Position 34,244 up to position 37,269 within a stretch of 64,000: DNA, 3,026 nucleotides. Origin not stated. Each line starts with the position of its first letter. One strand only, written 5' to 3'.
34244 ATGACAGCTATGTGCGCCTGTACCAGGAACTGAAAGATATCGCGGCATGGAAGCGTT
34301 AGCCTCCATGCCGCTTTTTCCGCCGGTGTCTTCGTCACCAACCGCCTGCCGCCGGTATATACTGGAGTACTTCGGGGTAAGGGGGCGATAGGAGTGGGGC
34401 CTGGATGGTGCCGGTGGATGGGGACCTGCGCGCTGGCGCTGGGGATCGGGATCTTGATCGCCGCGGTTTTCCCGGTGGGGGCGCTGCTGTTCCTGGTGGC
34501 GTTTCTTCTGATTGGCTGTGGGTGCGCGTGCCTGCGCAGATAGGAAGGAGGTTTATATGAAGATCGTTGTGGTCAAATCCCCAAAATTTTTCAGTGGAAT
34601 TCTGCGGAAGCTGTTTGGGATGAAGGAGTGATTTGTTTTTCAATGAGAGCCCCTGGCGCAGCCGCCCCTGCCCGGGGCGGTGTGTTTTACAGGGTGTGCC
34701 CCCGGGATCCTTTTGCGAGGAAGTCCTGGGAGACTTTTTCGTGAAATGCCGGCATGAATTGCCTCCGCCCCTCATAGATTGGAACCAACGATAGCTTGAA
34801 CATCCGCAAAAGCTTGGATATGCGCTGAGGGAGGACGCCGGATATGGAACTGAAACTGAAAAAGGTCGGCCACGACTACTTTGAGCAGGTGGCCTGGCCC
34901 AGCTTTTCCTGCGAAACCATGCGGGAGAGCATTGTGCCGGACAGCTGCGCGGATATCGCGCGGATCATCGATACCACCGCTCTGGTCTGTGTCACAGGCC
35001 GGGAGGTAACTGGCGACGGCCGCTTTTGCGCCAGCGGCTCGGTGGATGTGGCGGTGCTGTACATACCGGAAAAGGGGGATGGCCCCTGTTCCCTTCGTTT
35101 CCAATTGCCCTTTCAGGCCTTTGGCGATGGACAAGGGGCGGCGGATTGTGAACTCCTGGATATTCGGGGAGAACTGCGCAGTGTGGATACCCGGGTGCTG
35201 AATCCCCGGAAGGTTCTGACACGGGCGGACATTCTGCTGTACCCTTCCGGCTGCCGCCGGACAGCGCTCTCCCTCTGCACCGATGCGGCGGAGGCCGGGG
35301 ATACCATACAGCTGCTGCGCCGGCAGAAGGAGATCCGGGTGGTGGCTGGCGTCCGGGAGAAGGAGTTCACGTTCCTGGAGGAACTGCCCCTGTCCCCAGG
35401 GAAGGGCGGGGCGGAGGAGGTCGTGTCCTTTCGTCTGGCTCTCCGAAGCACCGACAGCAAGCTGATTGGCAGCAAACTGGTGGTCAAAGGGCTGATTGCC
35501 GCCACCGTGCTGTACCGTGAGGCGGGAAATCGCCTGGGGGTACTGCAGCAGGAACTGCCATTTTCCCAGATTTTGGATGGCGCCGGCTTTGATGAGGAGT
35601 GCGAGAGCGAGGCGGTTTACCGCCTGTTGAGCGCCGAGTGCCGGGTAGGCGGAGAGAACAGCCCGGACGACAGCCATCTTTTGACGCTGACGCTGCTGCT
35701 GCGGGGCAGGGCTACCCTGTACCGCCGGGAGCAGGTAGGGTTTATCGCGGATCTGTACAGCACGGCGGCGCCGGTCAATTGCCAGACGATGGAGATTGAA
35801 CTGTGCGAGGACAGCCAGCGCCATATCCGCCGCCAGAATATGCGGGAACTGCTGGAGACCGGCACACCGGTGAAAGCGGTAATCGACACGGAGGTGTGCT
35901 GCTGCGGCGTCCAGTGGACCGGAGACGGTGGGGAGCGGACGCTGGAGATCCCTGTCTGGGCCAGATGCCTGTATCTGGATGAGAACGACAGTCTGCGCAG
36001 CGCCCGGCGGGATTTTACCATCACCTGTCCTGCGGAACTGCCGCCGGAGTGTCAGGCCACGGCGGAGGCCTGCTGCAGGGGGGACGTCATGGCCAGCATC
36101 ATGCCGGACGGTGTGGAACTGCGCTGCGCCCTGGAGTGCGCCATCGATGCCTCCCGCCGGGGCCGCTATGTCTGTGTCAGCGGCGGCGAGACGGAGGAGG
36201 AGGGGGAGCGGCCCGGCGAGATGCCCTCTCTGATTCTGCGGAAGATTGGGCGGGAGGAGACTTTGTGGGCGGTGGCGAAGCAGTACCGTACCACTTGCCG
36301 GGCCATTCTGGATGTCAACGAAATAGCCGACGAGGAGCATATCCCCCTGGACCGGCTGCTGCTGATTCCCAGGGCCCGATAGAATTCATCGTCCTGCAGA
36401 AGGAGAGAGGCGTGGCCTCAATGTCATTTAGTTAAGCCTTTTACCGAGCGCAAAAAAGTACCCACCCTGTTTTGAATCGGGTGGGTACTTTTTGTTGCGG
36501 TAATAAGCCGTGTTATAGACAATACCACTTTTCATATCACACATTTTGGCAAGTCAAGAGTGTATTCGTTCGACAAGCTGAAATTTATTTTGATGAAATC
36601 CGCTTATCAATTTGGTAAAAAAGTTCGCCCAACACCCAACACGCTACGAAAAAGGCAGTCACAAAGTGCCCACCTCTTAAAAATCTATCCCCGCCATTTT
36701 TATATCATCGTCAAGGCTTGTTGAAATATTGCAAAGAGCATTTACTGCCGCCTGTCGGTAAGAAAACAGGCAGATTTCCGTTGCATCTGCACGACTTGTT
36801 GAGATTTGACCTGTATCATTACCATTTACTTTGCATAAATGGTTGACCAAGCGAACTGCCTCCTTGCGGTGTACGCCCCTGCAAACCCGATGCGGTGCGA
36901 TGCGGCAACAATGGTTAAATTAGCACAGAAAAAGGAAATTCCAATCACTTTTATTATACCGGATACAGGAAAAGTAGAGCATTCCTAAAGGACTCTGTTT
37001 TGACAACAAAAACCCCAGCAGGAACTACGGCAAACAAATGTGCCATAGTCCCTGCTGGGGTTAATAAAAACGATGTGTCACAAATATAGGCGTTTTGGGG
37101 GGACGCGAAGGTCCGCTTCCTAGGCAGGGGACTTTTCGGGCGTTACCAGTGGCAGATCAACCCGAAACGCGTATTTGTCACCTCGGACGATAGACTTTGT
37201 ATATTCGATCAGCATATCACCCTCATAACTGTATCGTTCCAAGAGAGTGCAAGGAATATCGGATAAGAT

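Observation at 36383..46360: Mosaic low-GC accessory block of about 10 kb between the spoVM/LysM sporulation genes and pcrA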

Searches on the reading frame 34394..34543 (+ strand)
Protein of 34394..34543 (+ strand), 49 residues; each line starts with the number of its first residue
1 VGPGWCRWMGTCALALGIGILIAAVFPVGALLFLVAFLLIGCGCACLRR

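Call 63: search_protein_families(library=pfam, proteins=[window:34394-34543:+], max_evalue=0.01)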
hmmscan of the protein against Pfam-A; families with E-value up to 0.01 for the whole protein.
window:34394-34543:+ (49 aa): 0 families
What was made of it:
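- Checked: The 49-aa ORF called spoVM has no Pfam match (call 63).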

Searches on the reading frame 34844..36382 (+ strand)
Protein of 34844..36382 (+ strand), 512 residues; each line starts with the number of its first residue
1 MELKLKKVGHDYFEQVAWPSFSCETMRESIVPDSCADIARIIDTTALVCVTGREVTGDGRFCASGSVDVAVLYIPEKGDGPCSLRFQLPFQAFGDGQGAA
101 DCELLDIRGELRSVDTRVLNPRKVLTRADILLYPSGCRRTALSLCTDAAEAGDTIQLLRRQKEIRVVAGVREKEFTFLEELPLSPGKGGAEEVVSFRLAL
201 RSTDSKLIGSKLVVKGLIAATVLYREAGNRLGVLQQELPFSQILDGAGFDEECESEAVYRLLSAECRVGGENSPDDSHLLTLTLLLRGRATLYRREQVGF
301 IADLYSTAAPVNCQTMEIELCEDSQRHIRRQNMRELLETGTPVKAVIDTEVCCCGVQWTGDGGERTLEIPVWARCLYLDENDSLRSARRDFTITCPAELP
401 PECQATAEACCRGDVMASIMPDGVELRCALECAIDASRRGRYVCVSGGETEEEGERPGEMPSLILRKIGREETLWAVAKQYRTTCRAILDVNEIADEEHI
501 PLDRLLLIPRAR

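Call 5: search_protein_families(library=pfam, proteins=[window:34844-36382:+])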
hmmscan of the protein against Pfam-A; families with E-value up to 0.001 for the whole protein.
window:34844-36382:+ (512 aa): 2 families
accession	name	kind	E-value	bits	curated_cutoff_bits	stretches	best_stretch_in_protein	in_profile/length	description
PF12673.12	SipL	-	2.3e-16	60.2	23.6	2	191-267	3-76/78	SipL, SPOCS domain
PF01476.26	LysM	-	1e-05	25.8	20.9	1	469-509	4-43/43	LysM domain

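Call 12: find_encoding_contigs(protein=window:34844-36382:+, flank=10000, max_places=10)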
Protein window:34844-36382:+ (512 aa): 24 contigs read that carry it; 10 places shown.
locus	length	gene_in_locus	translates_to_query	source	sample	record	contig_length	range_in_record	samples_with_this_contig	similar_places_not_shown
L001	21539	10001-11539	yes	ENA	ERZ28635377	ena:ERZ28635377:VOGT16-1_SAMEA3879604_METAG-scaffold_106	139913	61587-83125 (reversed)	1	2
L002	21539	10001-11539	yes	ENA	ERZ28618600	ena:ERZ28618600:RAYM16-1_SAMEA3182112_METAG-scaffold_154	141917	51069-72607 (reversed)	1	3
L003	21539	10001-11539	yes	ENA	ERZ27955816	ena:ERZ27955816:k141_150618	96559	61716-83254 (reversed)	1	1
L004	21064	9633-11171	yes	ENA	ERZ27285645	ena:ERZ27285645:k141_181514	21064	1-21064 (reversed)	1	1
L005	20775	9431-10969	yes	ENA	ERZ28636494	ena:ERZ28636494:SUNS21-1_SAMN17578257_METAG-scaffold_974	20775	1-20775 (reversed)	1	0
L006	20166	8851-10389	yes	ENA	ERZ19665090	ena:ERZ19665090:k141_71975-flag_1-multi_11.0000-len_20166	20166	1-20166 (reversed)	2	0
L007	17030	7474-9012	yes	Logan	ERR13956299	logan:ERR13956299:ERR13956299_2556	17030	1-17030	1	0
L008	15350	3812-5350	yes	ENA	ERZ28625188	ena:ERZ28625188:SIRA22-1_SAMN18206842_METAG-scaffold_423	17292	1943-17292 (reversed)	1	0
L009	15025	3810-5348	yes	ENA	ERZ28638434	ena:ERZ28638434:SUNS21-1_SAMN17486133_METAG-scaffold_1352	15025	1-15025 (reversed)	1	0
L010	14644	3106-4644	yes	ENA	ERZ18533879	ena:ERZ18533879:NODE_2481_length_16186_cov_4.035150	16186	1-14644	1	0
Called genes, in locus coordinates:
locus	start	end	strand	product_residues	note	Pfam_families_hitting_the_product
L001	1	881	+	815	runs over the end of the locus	PF17764:PriA_3primeBD, PF00270:DEAD, PF04851:ResIII, PF18319:Zn_ribbon_PriA, PF00271:Helicase_C, PF18074:PriA_C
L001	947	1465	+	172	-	PF01327:Pep_deformylase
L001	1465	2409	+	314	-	PF00551:Formyl_trans_N, PF02911:Formyl_trans_C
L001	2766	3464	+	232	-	PF04298:Zn_peptidase_2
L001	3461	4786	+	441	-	PF01029:NusB, PF13649:Methyltransf_25 (faint), PF17125:Methyltr_RsmF_N (faint), PF22458:RsmF-B_ferredox, PF01728:FtsJ, PF01189:Methyltr_RsmB-F, PF13847:Methyltransf_31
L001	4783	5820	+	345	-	PF21016:RlmN_N, PF04055:Radical_SAM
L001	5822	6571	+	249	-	PF00481:PP2C (faint), PF13672:PP2C_2, PF07228:SpoIIE (weak)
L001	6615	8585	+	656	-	PF00069:Pkinase, PF03109:ABC1 (faint), PF07714:PK_Tyr_Ser-Thr, PF03793:PASTA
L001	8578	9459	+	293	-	PF16745:RsgA_N, PF03193:RsgA_GTPase, PF01926:MMR_HSR1 (weak)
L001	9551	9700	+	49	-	-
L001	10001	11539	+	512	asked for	PF01476:LysM (faint), PF12673:SipL (faint)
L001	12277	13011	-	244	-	PF00392:GntR, PF08279:HTH_11 (weak), PF07702:UTRA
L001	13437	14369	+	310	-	PF01869:BcrAD_BadFG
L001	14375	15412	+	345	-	PF01380:SIS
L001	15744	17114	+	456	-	PF02056:Glyco_hydro_4, PF11975:Glyco_hydro_4C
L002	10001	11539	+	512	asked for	PF01476:LysM (faint), PF12673:SipL (faint)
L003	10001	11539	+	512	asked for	PF01476:LysM (faint), PF12673:SipL (faint)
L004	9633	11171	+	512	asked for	PF01476:LysM (faint), PF12673:SipL (faint)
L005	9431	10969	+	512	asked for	PF01476:LysM (faint), PF12673:SipL (faint)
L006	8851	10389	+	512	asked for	PF01476:LysM (faint), PF12673:SipL (faint)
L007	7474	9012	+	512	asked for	PF01476:LysM (faint), PF12673:SipL (faint)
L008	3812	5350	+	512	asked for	PF01476:LysM (faint), PF12673:SipL (faint)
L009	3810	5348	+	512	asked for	PF01476:LysM (faint), PF12673:SipL (faint)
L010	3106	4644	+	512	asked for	PF01476:LysM (faint), PF12673:SipL (faint)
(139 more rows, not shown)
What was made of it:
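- All 10 sipL-bearing contigs shown carry the block (call 12). It is present in all contigs of the species examined (call 12).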

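Call 21: search_protein_families(library=ncbifam, proteins=[window:34844-36382:+], max_evalue=0.00001)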
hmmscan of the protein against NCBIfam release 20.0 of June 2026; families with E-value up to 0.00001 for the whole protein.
window:34844-36382:+ (512 aa): 0 families

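Call 22: find_homologous_proteins(query=window:34844-36382:+, max_evalue=1e-20)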
Query window:34844-36382:+ (512 aa): 415 proteins with E <= 1e-20 among 8000 candidates; the best 120 are listed.
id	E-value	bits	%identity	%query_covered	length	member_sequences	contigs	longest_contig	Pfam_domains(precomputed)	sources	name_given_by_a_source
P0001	0.0e+0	1151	100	100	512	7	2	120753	PF12673.13,PF01476.27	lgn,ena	-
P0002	2.2e-250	850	73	100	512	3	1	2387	PF12673.13,PF01476.27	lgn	-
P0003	1.5e-248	843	72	100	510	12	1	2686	PF12673.13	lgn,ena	-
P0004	1.1e-246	837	74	100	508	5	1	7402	PF12673.13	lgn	-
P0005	1.6e-246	837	73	100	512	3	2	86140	PF12673.13,PF01476.27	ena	-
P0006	2.3e-242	823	72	100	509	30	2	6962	PF12673.13,PF01476.27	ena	-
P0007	2.0e-238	810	69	100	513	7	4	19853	PF12673.13,PF01476.27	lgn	-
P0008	4.7e-236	802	70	100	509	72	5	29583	PF12673.13,PF01476.27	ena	-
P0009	1.2e-234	798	70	100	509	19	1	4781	PF12673.13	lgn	-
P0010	1.8e-234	797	70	100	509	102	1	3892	PF12673.13,PF01476.27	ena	-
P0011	7.4e-232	788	70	100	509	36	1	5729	PF12673.13,PF01476.27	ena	-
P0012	2.6e-231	787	68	100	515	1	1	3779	PF12673.13,PF01476.27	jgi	-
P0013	8.2e-231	785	68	100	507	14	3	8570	PF12673.13,PF01476.27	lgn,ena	-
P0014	3.5e-230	783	68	100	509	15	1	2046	PF12673.13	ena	-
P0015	2.3e-229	780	69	100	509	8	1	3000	PF12673.13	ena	-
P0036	1.1e-219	748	67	100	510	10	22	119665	PF12673.13,PF01476.27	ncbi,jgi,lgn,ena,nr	ncbi:MAG: DUF3794 domain-containing protein [Oscillospiraceae bacterium]|jgi:hypothetical protein|nr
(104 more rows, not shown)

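Call 23: find_encoding_contigs(protein=P0005, flank=10000, max_places=2)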
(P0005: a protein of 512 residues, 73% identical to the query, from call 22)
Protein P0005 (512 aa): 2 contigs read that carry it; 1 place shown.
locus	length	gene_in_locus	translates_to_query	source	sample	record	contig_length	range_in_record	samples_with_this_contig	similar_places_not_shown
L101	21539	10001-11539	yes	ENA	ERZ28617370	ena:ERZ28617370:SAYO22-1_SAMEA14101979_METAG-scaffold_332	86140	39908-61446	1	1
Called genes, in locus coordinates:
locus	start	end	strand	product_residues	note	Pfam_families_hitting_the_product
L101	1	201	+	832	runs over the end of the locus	PF17764:PriA_3primeBD, PF00270:DEAD, PF04851:ResIII, PF18319:Zn_ribbon_PriA, PF00271:Helicase_C, PF18074:PriA_C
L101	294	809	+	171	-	PF01327:Pep_deformylase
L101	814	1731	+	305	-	PF00551:Formyl_trans_N, PF02911:Formyl_trans_C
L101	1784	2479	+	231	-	PF04298:Zn_peptidase_2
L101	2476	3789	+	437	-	PF01029:NusB, PF13649:Methyltransf_25 (faint), PF22458:RsmF-B_ferredox, PF01209:Ubie_methyltran (faint), PF01728:FtsJ (weak), PF01189:Methyltr_RsmB-F, PF13847:Methyltransf_31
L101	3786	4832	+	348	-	PF21016:RlmN_N, PF04055:Radical_SAM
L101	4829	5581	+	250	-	PF00481:PP2C, PF13672:PP2C_2, PF07228:SpoIIE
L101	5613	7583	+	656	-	PF00069:Pkinase, PF03109:ABC1 (faint), PF07714:PK_Tyr_Ser-Thr, PF03793:PASTA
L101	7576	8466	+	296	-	PF16745:RsgA_N, PF03193:RsgA_GTPase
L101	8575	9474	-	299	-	PF00491:Arginase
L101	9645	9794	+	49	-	-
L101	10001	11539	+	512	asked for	PF12673:SipL, PF01476:LysM (weak)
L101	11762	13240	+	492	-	PF09547:SpoIVA_ATPase, PF20438:SpoIVA_middle, PF20439:SpoIVA_C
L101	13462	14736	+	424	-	PF12897:Asp_aminotransf, PF00155:Aminotran_1_2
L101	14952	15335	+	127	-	PF01047:MarR (weak), PF03965:Penicillinase_R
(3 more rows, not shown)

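Call 24: find_encoding_contigs(protein=P0008, flank=10000, max_places=2)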
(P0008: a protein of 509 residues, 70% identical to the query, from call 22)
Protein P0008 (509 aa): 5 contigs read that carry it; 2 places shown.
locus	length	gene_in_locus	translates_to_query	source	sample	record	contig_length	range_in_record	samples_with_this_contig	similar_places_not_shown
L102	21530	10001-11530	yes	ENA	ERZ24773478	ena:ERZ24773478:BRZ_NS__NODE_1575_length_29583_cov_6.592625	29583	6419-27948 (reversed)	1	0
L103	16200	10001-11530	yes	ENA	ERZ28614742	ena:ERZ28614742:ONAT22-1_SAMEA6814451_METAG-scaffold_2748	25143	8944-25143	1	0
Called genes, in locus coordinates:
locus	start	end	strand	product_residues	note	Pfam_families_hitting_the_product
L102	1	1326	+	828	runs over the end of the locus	PF17764:PriA_3primeBD, PF00270:DEAD, PF04851:ResIII, PF18319:Zn_ribbon_PriA, PF00271:Helicase_C, PF18074:PriA_C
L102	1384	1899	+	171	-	PF01327:Pep_deformylase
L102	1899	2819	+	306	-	PF00551:Formyl_trans_N, PF02911:Formyl_trans_C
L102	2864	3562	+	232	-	PF04298:Zn_peptidase_2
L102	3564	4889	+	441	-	PF01029:NusB, PF22458:RsmF-B_ferredox, PF01728:FtsJ (weak), PF01189:Methyltr_RsmB-F, PF13847:Methyltransf_31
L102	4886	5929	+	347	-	PF21016:RlmN_N, PF04055:Radical_SAM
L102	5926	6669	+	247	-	PF13672:PP2C_2, PF00481:PP2C, PF07228:SpoIIE (weak)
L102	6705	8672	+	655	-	PF00069:Pkinase, PF03109:ABC1 (faint), PF07714:PK_Tyr_Ser-Thr, PF03793:PASTA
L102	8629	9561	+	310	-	PF16745:RsgA_N, PF03193:RsgA_GTPase, PF01926:MMR_HSR1 (weak)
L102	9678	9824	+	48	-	-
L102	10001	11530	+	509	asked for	PF12673:SipL (faint), PF01476:LysM (weak)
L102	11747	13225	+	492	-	PF09547:SpoIVA_ATPase, PF20438:SpoIVA_middle, PF20439:SpoIVA_C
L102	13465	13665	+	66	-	PF08984:DUF1858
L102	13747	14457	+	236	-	PF12847:Methyltransf_18, PF04816:TrmK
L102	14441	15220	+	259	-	PF01784:DUF34_NIF3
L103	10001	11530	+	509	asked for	PF12673:SipL (faint), PF01476:LysM (weak)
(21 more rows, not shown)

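Call 25: find_encoding_contigs(protein=P0036, flank=10000, max_places=2)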
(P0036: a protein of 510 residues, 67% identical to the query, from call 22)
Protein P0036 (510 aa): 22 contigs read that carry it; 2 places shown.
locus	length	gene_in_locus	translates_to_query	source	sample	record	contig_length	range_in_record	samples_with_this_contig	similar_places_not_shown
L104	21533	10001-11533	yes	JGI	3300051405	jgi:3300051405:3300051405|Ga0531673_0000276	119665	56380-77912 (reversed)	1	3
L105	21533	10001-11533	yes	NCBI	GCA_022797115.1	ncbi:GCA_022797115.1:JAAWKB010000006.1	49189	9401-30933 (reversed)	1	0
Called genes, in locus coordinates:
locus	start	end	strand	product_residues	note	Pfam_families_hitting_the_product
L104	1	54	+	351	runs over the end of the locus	PF02653:BPD_transp_2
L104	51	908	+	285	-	PF00005:ABC_tran, PF13304:AAA_21 (faint), PF12399:BCA_ABC_TP_C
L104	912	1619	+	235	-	PF00005:ABC_tran, PF13304:AAA_21 (faint)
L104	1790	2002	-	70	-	PF04070:DUF378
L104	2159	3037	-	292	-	PF00288:GHMP_kinases_N, PF08544:GHMP_kinases_C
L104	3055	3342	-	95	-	-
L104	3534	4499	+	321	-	PF01699:Na_Ca_ex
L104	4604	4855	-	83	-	-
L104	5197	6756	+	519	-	PF00005:ABC_tran, PF05729:NACHT (faint), PF13304:AAA_21 (faint), PF13401:AAA_22 (faint), PF13555:AAA_29 (faint), PF00005:ABC_tran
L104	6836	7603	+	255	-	PF00376:MerR, PF13411:MerR_1, PF09278:MerR-DNA-bind (weak), PF07739:TipAS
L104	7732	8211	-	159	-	PF02542:YgbB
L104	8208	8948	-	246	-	PF01128:IspD, PF12804:NTP_transf_3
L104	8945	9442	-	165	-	PF02559:CarD_TRCF_RID, PF21095:CarD_C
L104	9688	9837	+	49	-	-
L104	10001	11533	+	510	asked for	PF01476:LysM (faint), PF12673:SipL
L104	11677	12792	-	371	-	-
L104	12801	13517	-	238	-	PF00069:Pkinase, PF07714:PK_Tyr_Ser-Thr, PF01636:APH (weak)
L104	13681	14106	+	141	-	-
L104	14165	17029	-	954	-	PF18998:Flg_new_2, PF00395:SLH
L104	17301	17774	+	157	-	PF13302:Acetyltransf_3, PF00583:Acetyltransf_1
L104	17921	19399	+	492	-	PF09547:SpoIVA_ATPase, PF20438:SpoIVA_middle, PF20439:SpoIVA_C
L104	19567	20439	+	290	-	PF03419:Peptidase_U4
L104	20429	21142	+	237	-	PF04542:Sigma70_r2, PF04545:Sigma70_r4, PF08281:Sigma70_r4_2 (faint), PF01381:HTH_3 (weak)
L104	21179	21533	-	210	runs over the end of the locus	PF00081:Sod_Fe_N, PF02777:Sod_Fe_C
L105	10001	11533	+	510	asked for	PF01476:LysM (faint), PF12673:SipL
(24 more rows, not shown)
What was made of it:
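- On Horizontally acquired genomic island: L104 has other genes at that position (calls 23-25).
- L104 has a different 6-kb insert at that position (calls 23-25).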

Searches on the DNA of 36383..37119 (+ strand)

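Call 37: search_dna_similar(query=window:36383-37119:+, collection=plasmids, mode=distant, max_rows=10)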
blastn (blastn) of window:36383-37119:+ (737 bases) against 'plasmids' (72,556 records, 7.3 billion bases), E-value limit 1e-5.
No match.

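Call 87: search_dna_similar(query=window:36383-37119:+, collection=phages, mode=distant, max_rows=6)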
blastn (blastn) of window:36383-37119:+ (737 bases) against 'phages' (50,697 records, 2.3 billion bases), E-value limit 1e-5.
No match.
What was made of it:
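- Tried and rejected: Plasmid and phage DNA searches with the left gap: no match (calls 37, 87).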

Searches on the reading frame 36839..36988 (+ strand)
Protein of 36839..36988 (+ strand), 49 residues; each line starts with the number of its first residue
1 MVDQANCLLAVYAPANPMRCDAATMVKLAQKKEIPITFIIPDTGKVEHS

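Call 88: search_protein_families(library=pfam, proteins=[window:36839-36988:+], max_evalue=1)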
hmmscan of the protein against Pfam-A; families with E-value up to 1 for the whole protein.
window:36839-36988:+ (49 aa): 0 families
